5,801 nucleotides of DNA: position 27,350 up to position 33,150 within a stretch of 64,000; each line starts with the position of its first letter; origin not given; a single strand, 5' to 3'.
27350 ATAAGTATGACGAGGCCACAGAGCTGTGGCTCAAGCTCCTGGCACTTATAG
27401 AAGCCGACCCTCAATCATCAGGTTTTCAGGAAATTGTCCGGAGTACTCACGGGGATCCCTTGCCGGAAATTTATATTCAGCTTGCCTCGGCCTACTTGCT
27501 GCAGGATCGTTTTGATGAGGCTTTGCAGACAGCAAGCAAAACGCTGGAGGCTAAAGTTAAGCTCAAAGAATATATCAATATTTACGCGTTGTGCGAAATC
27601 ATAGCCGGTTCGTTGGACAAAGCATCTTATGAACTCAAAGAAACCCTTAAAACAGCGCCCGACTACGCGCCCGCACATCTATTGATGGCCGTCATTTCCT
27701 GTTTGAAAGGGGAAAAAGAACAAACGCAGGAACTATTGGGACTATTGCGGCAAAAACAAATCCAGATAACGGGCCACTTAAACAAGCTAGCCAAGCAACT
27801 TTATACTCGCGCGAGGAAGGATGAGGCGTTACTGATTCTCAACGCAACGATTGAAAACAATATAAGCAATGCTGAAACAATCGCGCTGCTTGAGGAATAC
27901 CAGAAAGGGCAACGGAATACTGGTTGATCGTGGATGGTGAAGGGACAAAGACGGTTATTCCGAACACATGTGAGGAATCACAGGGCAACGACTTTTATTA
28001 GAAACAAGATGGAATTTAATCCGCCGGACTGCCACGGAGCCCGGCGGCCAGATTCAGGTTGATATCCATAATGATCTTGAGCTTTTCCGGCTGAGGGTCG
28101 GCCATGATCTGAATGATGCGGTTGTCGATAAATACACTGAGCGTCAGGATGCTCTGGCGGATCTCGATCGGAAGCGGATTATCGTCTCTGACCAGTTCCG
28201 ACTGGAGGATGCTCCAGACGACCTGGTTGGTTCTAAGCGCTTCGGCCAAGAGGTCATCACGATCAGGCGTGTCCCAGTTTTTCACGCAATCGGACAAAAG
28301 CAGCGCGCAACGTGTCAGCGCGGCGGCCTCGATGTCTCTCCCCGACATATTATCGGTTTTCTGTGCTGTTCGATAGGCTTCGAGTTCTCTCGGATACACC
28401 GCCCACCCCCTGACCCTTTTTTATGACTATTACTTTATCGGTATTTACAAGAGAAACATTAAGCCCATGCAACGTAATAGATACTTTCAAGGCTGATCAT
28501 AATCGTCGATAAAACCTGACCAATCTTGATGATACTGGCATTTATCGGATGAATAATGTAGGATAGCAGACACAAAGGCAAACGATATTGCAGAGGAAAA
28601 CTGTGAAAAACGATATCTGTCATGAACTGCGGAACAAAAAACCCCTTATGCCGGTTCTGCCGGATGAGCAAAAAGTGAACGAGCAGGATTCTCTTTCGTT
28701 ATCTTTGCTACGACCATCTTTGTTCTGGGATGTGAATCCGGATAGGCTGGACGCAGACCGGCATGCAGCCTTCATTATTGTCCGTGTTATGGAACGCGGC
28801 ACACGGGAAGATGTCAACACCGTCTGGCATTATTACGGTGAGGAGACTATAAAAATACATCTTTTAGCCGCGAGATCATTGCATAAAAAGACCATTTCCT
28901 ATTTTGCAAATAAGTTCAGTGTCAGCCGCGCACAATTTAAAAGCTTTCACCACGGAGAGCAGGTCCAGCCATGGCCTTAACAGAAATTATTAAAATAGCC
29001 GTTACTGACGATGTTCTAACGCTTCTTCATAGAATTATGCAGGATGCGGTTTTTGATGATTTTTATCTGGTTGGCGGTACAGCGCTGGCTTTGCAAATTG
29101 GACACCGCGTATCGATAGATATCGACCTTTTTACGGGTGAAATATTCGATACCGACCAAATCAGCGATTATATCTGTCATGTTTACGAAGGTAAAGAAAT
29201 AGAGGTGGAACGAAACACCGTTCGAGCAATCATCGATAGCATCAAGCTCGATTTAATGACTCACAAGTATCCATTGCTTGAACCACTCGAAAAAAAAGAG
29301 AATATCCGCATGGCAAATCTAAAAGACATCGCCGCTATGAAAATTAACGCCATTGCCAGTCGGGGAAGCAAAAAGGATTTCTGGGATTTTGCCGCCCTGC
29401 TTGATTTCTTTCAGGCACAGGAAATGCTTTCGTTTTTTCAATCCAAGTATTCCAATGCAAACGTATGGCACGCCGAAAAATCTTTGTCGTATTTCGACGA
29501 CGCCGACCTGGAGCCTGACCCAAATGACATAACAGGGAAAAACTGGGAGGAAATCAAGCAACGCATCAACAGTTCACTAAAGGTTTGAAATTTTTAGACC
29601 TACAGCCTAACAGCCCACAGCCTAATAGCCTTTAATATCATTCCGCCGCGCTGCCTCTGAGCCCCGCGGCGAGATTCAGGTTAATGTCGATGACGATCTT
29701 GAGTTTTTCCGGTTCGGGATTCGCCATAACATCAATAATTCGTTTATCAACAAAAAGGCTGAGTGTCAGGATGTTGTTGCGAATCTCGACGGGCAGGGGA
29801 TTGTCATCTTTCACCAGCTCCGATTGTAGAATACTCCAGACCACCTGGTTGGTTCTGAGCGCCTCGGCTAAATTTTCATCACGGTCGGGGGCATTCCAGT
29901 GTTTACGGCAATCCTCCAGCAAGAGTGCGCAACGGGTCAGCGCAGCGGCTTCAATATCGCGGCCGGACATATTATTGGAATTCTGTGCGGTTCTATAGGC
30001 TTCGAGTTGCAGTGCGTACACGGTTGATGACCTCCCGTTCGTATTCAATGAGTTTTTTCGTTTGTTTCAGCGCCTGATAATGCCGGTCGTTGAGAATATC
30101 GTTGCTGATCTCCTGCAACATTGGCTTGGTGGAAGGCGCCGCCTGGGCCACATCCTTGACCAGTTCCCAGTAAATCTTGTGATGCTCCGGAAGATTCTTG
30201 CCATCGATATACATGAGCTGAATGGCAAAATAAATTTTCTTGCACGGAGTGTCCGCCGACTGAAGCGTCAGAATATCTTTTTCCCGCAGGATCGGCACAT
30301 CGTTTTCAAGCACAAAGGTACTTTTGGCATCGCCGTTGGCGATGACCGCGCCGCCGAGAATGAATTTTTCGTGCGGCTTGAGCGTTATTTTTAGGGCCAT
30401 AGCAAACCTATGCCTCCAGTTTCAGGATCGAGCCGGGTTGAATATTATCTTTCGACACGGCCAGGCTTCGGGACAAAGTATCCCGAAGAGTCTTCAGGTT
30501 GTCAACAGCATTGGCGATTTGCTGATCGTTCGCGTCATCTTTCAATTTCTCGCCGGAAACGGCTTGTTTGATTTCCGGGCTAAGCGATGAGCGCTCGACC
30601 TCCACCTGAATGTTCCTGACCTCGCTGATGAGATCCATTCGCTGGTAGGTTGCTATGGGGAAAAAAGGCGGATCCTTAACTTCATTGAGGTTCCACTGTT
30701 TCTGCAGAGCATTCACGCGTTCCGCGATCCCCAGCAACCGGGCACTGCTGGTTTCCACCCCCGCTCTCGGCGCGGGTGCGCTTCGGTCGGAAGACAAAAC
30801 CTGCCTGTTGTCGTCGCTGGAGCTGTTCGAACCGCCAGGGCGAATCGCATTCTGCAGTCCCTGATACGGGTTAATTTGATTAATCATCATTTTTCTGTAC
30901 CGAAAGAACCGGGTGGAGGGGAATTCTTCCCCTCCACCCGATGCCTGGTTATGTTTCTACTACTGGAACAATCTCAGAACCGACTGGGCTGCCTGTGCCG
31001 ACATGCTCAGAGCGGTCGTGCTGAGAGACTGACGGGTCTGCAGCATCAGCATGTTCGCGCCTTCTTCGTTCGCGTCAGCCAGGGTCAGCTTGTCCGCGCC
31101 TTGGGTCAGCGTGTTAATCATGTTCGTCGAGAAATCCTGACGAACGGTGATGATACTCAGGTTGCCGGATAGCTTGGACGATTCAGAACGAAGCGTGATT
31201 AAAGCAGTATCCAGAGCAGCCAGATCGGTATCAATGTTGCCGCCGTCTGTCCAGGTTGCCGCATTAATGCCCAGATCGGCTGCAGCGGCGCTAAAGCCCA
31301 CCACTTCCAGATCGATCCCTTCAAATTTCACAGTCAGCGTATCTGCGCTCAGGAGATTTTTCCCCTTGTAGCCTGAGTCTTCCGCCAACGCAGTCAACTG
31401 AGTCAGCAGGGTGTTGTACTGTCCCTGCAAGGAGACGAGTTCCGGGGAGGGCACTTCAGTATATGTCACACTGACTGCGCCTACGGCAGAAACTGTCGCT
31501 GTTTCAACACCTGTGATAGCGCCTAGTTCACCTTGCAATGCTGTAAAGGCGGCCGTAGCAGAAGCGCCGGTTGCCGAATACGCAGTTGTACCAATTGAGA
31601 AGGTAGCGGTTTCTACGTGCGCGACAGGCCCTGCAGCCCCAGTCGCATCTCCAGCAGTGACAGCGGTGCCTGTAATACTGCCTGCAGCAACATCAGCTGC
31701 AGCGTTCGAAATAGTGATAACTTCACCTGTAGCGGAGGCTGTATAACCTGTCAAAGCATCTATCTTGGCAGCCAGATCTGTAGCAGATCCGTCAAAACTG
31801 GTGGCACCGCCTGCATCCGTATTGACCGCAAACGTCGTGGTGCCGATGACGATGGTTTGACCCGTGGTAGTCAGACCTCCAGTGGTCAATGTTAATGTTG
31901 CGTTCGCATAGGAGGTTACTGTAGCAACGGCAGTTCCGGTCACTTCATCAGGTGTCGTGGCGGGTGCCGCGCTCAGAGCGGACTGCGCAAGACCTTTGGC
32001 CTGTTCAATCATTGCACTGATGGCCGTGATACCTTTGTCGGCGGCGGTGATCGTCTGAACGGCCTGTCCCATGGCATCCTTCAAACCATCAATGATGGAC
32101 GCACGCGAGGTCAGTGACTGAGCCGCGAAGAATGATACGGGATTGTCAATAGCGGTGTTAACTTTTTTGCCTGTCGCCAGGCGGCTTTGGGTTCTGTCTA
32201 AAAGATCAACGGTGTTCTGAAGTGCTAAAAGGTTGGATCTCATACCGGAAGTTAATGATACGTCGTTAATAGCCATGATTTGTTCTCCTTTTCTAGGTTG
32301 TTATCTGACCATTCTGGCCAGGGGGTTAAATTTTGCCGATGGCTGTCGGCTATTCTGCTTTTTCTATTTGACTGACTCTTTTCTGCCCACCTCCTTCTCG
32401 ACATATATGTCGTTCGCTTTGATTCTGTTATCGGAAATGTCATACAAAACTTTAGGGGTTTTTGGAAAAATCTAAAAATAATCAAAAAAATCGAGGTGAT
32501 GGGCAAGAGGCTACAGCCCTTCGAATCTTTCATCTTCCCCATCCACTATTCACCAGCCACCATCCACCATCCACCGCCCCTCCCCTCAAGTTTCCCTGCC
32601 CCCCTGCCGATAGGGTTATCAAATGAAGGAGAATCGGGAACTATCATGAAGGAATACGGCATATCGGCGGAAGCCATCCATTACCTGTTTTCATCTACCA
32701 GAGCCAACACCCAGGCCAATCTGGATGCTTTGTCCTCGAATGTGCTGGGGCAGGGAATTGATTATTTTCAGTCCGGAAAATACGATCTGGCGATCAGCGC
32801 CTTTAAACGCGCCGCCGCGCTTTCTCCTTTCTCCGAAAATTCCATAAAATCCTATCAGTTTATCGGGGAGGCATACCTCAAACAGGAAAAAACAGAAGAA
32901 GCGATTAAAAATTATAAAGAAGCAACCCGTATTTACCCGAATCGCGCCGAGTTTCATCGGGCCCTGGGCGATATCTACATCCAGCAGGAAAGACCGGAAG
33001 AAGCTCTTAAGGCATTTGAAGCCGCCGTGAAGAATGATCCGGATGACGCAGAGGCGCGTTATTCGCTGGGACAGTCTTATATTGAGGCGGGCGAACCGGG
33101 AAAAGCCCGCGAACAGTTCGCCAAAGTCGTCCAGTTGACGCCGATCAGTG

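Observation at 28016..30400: Alphaproteobacterial-style FlbT/FlaF flagellin-translation control with duplicated flaF, one copy under its own sigma-28 promoter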

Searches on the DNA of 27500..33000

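Call 64: search_rna_families(source=window, start=27500, end=33000, threshold=evalue, max_evalue=1)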
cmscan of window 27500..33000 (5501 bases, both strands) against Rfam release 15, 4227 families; matches with E-value up to 1: 0.
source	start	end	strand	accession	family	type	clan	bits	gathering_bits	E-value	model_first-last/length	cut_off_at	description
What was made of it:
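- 32277..32427 (-): flagellin 5' leader of about 145 nt. It holds a conserved AAGGAGG box (32383-32397), hairpin 1 (32335-32350), conserved hairpin 2 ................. (32305-32321) and the box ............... with the Shine-Dalgarno sequence (32285-32299). No Rfam family matches (call 64).
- Tried and rejected: A search of 27500-33000 found no family (call 64).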

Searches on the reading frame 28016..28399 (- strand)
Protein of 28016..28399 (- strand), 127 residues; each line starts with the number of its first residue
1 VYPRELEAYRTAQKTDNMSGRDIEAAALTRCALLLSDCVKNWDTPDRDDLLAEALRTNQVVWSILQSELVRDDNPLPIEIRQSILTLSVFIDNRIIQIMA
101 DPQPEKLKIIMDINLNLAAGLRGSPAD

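Call 3: search_protein_families(library=pfam, proteins=[window:28016-28399:-], max_evalue=0.01)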
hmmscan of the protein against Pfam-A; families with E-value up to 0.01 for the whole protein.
window:28016-28399:- (127 aa): 1 family
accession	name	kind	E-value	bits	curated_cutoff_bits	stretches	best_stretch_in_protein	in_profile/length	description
PF07309.16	FlaF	-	2.7e-27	95.4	23.6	1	7-121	3-113/113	Flagellar protein FlaF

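Call 4: search_protein_families(library=ncbifam, proteins=[window:28016-28399:-], max_evalue=0.01)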
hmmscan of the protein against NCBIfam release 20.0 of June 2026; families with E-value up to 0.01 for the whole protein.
window:28016-28399:- (127 aa): 2 families
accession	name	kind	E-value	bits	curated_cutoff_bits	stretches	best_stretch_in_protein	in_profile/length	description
NF009435.1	PRK12794.1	equivalog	5.1e-32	110.4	91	1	6-123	3-115/116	flagellar biosynthesis regulator FlaF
NF009434.1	PRK12793.1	equivalog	1.2e-07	31.7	99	1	9-116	5-108/113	flagellar biosynthesis regulator FlaF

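Call 33: find_related_loci(query=window:28016-28399:-, collection=genome_contigs, flank=6000)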
Query window:28016-28399:- (127 aa) in genome_contigs; peptide patterns used: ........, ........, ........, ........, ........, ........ (x = any residue, [..] = any of these).
175 stretches matched a pattern; 8 encode a relative of the query (tblastn E <= 1e-3); 8 distinct loci.
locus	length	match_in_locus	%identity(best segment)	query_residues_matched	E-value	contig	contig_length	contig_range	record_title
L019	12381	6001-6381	85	1-127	9e-71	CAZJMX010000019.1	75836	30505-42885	MAG TPA_asm: uncultured Smithella sp. isolate SRP302447_co2_430 genome assembly, contig: NODE_1071_length_75836_cov_19.1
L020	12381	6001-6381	83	1-127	7e-69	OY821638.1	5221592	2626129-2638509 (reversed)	MAG: Smithellaceae bacterium isolate 7d888188-1d27-4603-a379-950c855845c6 genome assembly, chromosome: 1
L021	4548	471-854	84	1-127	2e-67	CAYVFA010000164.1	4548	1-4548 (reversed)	MAG TPA_asm: uncultured Smithella sp. isolate binchicken_co154_694 genome assembly, contig: NODE_44068_length_4548_cov_1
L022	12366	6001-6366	83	6-127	2e-66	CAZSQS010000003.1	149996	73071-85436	MAG TPA_asm: uncultured Smithella sp. isolate SRP263991_co2_36 genome assembly, contig: NODE_30_length_149996_cov_26.920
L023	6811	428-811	80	1-127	6e-66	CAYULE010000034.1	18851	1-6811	MAG TPA_asm: uncultured Smithella sp. isolate binchicken_co269_68 genome assembly, contig: NODE_2654_length_18851_cov_19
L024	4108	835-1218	79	1-127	3e-64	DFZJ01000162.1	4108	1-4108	MAG TPA_asm: Syntrophaceae bacterium UBA4059 UBA4059_contig_2672, whole genome shotgun sequence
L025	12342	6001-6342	40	7-123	1e-24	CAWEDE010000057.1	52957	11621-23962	MAG: uncultured Alphaproteobacteria bacterium isolate MFD04540.bin.2.19 genome assembly, contig: contig_66595, whole gen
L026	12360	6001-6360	40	1-123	1e-24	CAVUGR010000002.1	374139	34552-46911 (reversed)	MAG: uncultured Alphaproteobacteria bacterium isolate MFD02134.bin.2.137 genome assembly, contig: contig_20119, whole ge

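Call 41: search_solved_structures(query=window:28016-28399:-, max_evalue=1)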
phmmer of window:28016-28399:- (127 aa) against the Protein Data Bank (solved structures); distinct sequences matched with E-value up to 1: 0.
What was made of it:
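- On FlaF (Pfam PF07309 / NCBIfam NF009435): No solved structure is related by sequence (call 41).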

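Call 78: find_encoding_contigs(protein=window:28016-28399:-, flank=3000, max_places=4)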
Protein window:28016-28399:- (127 aa): 9 contigs read that carry it; 3 places shown.
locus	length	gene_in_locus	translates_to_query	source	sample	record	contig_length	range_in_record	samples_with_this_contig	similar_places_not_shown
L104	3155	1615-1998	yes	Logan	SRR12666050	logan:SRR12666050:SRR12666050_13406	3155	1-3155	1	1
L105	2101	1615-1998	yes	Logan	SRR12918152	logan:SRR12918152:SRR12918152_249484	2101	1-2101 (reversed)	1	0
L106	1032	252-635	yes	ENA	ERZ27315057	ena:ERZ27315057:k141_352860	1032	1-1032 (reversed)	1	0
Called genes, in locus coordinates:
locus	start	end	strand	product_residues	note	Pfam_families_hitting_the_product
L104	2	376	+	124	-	?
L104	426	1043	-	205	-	PF08843:AbiEii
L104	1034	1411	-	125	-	PF21956:DUF6922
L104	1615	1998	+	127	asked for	PF07309:FlaF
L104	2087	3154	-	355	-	?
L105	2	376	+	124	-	?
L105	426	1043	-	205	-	PF08843:AbiEii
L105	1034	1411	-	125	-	PF21956:DUF6922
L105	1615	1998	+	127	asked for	PF07309:FlaF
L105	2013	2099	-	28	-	?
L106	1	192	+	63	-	?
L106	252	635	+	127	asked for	PF07309:FlaF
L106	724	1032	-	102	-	?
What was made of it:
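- An identical protein is found on 9 contigs, from at least three different samples (call 78).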

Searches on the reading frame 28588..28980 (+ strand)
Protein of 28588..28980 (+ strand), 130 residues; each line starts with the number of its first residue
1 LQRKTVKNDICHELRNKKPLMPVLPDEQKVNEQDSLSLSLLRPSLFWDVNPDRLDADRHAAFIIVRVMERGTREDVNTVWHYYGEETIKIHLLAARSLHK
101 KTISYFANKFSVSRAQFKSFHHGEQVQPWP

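Call 3: search_protein_families(library=pfam, proteins=[window:28588-28980:+], max_evalue=0.01)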
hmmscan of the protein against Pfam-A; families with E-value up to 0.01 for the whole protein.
window:28588-28980:+ (130 aa): 1 family
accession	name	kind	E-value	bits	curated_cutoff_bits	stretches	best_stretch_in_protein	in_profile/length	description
PF21956.1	DUF6922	-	2.6e-19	68.9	27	1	41-89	1-49/52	Family of unknown function (DUF6922)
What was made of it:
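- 28588..28980 (+): DUF6922 protein, the presumed antitoxin partner. It overlaps the toxin gene by 10 nt; the true start may lie downstream of 28588. PF21956 at 69 bits (call 3).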

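Call 4: search_protein_families(library=ncbifam, proteins=[window:28588-28980:+], max_evalue=0.01)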
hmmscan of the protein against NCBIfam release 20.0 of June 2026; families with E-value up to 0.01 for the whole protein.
window:28588-28980:+ (130 aa): 0 families

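Call 49: search_protein_families(library=padloc, proteins=[window:28588-28980:+], max_evalue=0.001)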
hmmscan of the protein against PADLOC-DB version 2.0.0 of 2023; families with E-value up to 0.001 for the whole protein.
window:28588-28980:+ (130 aa): 0 families

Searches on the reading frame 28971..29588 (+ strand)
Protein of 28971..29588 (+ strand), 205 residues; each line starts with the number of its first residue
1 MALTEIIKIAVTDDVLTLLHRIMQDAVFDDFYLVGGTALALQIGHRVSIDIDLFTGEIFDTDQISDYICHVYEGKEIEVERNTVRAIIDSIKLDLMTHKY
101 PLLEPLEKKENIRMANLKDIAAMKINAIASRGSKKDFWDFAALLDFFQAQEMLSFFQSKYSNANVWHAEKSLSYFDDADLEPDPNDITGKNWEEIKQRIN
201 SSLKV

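Call 3: search_protein_families(library=pfam, proteins=[window:28971-29588:+], max_evalue=0.01)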
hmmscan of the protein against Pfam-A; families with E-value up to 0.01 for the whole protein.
window:28971-29588:+ (205 aa): 1 family
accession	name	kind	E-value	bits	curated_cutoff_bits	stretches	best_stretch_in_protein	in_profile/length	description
PF08843.17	AbiEii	-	8e-17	62.4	22.5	1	18-199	2-223/238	Nucleotidyl transferase AbiEii toxin, Type IV TA system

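Call 4: search_protein_families(library=ncbifam, proteins=[window:28971-29588:+], max_evalue=0.01)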
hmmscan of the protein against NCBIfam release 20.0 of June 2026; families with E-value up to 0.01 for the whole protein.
window:28971-29588:+ (205 aa): 0 families

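Call 49: search_protein_families(library=padloc, proteins=[window:28971-29588:+], max_evalue=0.001)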
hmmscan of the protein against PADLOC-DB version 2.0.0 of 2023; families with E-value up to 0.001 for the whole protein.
window:28971-29588:+ (205 aa): 14 families
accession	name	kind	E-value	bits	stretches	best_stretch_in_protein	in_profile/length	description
PDLC02307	AbiEii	-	2.1e-08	32.2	1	18-147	11-148/219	AbiEii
PDLC02305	AbiEii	-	5.5e-08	30.4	1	104-148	151-195/306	AbiEii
PDLC02303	AbiEii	-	2.5e-05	21.8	0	113-145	151-183/249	AbiEii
PDLC02328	AbiEii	-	2.7e-05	22.2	0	90-149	88-147/203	AbiEii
PDLC02313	AbiEii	-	3.9e-05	21.3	0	107-162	152-205/254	AbiEii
PDLC02288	AbiEii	-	5.7e-05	20.2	0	18-73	40-97/294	AbiEii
PDLC02298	AbiEii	-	6.3e-05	20.5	0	17-145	13-161/220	AbiEii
PDLC03158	Specificity_I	-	8.8e-05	19.7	1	58-170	125-237/433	Type I specificity subunit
PDLC02330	AbiEii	-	9.3e-05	20.3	0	17-77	13-78/219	AbiEii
PDLC02304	AbiEii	-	0.0001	20.4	0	109-165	153-211/260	AbiEii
PDLC02291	AbiEii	-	0.00022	18.6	0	18-66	46-89/310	AbiEii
PDLC02299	AbiEii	-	0.00028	18.3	1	16-75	33-89/344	AbiEii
PDLC02290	AbiEii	-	0.00072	17.1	0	26-63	20-59/290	AbiEii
PDLC02323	AbiEii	-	0.00073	17.2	0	76-161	120-200/248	AbiEii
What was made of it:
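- On AbiE-type toxin-antitoxin: PADLOC AbiEii models match (calls 3, 49).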

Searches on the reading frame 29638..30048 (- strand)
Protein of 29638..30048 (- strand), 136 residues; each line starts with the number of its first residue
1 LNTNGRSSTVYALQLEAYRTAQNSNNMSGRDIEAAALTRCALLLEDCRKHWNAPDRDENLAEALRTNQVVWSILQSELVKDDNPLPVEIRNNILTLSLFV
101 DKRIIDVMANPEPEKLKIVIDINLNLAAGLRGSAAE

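Call 3: search_protein_families(library=pfam, proteins=[window:29638-30048:-], max_evalue=0.01)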
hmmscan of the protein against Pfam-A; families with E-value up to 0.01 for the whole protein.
window:29638-30048:- (136 aa): 1 family
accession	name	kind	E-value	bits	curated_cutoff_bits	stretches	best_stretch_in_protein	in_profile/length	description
PF07309.16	FlaF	-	1.2e-29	103.1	23.6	1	16-130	3-113/113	Flagellar protein FlaF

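Call 4: search_protein_families(library=ncbifam, proteins=[window:29638-30048:-], max_evalue=0.01)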
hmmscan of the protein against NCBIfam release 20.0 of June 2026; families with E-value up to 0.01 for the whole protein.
window:29638-30048:- (136 aa): 2 families
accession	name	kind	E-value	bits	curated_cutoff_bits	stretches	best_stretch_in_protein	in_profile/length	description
NF009435.1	PRK12794.1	equivalog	4.4e-34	117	91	1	15-132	3-115/116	flagellar biosynthesis regulator FlaF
NF009434.1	PRK12793.1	equivalog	1e-10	41.7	99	1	16-126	4-109/113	flagellar biosynthesis regulator FlaF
